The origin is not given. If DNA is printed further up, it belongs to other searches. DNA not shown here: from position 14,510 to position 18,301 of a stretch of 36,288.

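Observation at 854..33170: Nine exported amidohydrolase paralogs plus a relic in 36 kb, organised with receptors and redox proteins like a PUL-type extracytoplasmic catabolic locus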

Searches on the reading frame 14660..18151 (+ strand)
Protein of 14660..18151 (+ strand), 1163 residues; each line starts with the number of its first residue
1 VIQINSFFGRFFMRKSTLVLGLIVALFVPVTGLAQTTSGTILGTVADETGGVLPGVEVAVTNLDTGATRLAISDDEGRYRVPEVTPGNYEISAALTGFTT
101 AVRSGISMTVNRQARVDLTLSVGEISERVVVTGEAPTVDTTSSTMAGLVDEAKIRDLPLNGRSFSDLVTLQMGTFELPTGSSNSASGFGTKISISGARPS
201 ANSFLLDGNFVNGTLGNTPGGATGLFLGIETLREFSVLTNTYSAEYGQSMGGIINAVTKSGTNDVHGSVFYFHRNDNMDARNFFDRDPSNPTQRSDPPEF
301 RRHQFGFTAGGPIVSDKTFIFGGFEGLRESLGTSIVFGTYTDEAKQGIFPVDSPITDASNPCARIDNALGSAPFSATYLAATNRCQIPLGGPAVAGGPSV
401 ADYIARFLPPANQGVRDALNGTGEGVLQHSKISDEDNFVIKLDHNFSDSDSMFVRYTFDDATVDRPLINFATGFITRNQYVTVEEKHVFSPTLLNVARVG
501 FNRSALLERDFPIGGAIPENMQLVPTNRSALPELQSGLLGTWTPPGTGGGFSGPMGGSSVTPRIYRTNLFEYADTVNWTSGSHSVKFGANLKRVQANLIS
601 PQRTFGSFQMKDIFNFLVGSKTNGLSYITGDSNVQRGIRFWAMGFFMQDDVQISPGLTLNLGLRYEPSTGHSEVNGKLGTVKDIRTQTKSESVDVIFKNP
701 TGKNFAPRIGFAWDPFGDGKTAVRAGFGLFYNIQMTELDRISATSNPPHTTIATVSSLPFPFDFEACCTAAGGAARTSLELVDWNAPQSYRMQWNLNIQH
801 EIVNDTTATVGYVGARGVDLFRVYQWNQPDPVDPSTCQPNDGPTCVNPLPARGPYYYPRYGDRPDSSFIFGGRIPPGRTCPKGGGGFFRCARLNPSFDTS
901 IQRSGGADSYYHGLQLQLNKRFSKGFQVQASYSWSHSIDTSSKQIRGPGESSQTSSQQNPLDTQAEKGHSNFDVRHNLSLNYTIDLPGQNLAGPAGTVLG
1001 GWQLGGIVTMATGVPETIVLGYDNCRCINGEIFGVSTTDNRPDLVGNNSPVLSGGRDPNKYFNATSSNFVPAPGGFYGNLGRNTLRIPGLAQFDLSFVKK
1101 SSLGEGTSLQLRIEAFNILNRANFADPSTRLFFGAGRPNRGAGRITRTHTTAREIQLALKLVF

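Call 4: search_protein_families(library=pfam, proteins=[window:14660-18151:+], max_evalue=0.01)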
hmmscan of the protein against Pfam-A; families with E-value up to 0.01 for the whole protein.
window:14660-18151:+ (1163 aa): 5 families
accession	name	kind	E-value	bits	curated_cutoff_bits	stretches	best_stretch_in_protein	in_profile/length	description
PF25183.1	OMP_b-brl_4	-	2.2e-177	592.5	30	1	257-1156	1-838/838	Outer membrane beta barrel domain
PF13620.12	CarboxypepD_reg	-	2.7e-18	66.5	32.3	1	40-121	1-82/82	Carboxypeptidase regulatory-like domain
PF13715.12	CarbopepD_reg_2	-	1.3e-06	28.7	32.2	1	42-122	2-78/88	CarboxypepD_reg-like domain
PF00593.30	TonB_dep_Rec_b-barrel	-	1.7e-06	28.6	27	1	568-728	102-238/436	TonB dependent receptor-like, beta-barrel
PF07715.20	Plug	-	6.5e-05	23.8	23.9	1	146-252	11-106/107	TonB-dependent Receptor Plug Domain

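Call 8: search_protein_families(library=ncbifam, proteins=[window:14660-18151:+], max_evalue=0.001)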
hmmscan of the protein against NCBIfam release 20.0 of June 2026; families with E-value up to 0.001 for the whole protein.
window:14660-18151:+ (1163 aa): 3 families
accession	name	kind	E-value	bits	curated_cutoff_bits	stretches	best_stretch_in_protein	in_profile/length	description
NF052345.1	S_layer_anammox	exception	7.7e-07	26.8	1400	1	31-160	1305-1428/1596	Kustd1514 family S-layer glycoprotein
NF010048.1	PRK13524.1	subfamily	0.00084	17.9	493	0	185-273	94-190/744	FepA family TonB-dependent siderophore receptor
TIGR04056.1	OMP_RagA_SusC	subfamily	0.00092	17.6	368.25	0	40-133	2-85/981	SusC/RagA family TonB-linked outer membrane protein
